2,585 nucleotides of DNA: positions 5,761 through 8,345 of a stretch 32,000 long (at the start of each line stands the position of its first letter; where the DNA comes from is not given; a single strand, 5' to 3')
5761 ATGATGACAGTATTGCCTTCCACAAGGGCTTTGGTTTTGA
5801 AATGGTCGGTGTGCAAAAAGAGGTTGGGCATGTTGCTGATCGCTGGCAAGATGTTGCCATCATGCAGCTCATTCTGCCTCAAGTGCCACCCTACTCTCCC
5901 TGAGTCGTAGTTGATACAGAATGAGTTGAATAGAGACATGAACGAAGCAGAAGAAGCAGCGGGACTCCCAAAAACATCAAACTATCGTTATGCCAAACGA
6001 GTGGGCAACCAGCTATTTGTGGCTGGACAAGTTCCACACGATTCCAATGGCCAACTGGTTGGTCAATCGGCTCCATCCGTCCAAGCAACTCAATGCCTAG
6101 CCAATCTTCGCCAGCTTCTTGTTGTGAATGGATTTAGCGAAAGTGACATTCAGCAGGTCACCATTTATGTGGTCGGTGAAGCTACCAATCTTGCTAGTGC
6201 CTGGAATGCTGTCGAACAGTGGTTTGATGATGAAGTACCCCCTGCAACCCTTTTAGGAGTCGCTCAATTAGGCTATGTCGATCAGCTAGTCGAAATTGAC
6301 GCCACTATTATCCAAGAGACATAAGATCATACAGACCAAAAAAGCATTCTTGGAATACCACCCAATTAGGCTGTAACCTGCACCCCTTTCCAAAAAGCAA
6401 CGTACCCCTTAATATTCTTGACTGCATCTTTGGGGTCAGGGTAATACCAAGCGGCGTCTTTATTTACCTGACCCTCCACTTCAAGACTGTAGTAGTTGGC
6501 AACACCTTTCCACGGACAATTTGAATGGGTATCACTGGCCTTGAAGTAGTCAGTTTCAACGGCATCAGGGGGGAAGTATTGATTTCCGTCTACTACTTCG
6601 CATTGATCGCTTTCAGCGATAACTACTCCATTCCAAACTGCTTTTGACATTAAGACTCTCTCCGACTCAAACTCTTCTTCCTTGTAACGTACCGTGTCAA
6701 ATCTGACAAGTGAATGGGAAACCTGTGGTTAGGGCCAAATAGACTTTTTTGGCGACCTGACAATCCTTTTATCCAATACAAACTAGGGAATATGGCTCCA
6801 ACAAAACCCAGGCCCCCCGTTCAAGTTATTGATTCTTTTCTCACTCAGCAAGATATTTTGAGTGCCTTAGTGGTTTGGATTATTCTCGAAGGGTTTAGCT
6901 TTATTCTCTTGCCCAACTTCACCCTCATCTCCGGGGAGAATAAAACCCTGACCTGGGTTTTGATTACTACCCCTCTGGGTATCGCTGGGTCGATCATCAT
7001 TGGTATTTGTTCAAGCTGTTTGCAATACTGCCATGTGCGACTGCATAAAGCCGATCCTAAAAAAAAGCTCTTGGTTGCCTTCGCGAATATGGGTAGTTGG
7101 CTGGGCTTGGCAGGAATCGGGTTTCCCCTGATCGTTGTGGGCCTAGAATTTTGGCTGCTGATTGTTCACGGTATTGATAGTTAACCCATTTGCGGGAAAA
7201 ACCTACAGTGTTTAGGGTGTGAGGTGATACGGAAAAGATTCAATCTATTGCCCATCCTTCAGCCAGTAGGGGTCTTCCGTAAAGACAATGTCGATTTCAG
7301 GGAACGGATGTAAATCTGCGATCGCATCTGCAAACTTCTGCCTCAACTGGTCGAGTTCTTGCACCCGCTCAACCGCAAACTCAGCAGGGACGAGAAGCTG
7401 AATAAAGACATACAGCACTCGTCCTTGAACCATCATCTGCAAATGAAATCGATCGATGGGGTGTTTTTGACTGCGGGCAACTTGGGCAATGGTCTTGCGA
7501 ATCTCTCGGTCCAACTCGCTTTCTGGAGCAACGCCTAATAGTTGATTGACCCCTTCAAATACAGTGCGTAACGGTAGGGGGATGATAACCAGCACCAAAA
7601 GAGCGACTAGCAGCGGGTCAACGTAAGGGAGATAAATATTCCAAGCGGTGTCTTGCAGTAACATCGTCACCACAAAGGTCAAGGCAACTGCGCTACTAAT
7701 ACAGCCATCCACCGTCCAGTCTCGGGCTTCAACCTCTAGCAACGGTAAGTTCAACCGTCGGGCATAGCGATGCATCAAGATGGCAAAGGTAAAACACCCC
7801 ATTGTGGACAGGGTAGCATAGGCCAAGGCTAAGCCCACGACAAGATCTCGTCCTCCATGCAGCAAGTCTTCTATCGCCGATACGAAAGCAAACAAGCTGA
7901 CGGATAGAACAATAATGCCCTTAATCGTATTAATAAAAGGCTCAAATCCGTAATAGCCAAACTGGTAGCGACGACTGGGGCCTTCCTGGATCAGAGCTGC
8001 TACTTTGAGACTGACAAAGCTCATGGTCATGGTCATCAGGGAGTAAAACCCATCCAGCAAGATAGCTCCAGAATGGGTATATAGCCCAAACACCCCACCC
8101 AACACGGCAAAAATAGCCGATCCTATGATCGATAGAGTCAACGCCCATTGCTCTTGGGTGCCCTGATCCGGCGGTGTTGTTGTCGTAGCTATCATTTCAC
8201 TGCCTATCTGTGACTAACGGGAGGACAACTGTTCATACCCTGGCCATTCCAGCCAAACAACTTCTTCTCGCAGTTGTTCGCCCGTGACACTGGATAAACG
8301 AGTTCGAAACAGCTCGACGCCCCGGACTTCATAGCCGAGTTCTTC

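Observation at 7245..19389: Candidate cyanobacterial sphingoid-base / hydroxylated amino-lipid pathway: FAAL, 3x AspH/LpxO-type hydroxylase, FAAL, ACP, SPT-like AOS, His-phosphatase, KDSR-like reductase (plus MTase and CDF)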

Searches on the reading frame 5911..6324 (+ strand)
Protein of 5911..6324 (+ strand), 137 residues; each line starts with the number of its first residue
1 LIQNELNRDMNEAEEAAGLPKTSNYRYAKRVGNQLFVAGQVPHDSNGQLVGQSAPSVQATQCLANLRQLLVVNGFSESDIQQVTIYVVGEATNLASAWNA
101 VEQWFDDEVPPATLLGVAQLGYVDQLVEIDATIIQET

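Call 5: search_protein_families(library=pfam, proteins=[window:5911-6324:+])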
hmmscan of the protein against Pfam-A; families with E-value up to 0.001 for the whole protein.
window:5911-6324:+ (137 aa): 1 family
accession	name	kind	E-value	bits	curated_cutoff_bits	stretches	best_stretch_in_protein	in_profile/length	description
PF01042.26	Ribonuc_L-PSP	-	1.3e-18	67.6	27.3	1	22-133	8-119/121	Endoribonuclease L-PSP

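Call 76: search_protein_families(library=ncbifam, proteins=[window:5911-6324:+], max_evalue=0.00001)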
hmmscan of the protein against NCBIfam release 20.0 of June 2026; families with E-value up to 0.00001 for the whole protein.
window:5911-6324:+ (137 aa): 1 family
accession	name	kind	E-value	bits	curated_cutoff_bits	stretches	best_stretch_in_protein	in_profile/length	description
TIGR00004.1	TIGR00004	subfamily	1.4e-13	51.2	106.25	1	23-134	14-124/125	Rid family detoxifying hydrolase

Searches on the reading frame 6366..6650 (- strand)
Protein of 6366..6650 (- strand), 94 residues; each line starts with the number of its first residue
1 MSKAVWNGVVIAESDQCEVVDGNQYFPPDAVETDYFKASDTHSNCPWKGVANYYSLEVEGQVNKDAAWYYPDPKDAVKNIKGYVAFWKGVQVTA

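Call 35: search_protein_families(library=pfam, proteins=[window:6366-6650:-], max_evalue=0.01)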
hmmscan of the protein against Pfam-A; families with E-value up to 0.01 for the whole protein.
window:6366-6650:- (94 aa): 1 family
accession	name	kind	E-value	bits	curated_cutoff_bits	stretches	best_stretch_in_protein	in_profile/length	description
PF04248.19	NTP_transf_9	-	4.6e-35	119.8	22.1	1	3-88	2-92/93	Domain of unknown function (DUF427)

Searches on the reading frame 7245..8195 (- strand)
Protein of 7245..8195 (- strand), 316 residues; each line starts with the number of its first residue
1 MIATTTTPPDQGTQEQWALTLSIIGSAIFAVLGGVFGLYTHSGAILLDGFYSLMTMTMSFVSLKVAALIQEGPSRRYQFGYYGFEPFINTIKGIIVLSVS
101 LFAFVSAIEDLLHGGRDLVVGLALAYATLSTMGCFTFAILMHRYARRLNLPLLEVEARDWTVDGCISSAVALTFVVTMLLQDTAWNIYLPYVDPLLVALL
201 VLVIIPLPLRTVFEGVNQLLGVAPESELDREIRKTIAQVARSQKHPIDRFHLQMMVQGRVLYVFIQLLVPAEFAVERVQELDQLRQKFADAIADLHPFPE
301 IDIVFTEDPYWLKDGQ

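Call 5: search_protein_families(library=pfam, proteins=[window:7245-8195:-])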
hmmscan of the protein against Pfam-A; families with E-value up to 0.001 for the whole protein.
window:7245-8195:- (316 aa): 1 family
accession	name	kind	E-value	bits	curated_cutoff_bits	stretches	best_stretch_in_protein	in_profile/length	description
PF01545.26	Cation_efflux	-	5.2e-32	111.7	26.6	1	19-220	1-198/198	Cation efflux family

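Call 76: search_protein_families(library=ncbifam, proteins=[window:7245-8195:-], max_evalue=0.00001)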
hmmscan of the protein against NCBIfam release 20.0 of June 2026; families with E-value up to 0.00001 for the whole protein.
window:7245-8195:- (316 aa): 6 families
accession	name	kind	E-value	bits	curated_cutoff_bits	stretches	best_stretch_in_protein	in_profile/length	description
TIGR01297.1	CDF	superfamily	2.2e-20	73.1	82.35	1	18-257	4-235/285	cation diffusion facilitator family transporter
NF033615.1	CDF_MamM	equivalog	4.8e-13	49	350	1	21-281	14-264/290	magnetosome biogenesis CDF transporter MamM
NF033616.1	CDF_MamB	equivalog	5.7e-10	39.1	350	1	21-292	11-271/284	magnetosome biogenesis CDF transporter MamB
NF002923.0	PRK03557.1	equivalog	1.1e-09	38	408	1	18-278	20-272/313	CDF family zinc transporter ZitB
NF052621.1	MngEfTpMntE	equivalog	3.1e-09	36.7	500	1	32-289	17-267/293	manganese efflux transporter MntE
NF040994.1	MamV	equivalog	3.5e-06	26.3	500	1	18-293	13-276/319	CDF transporter MamV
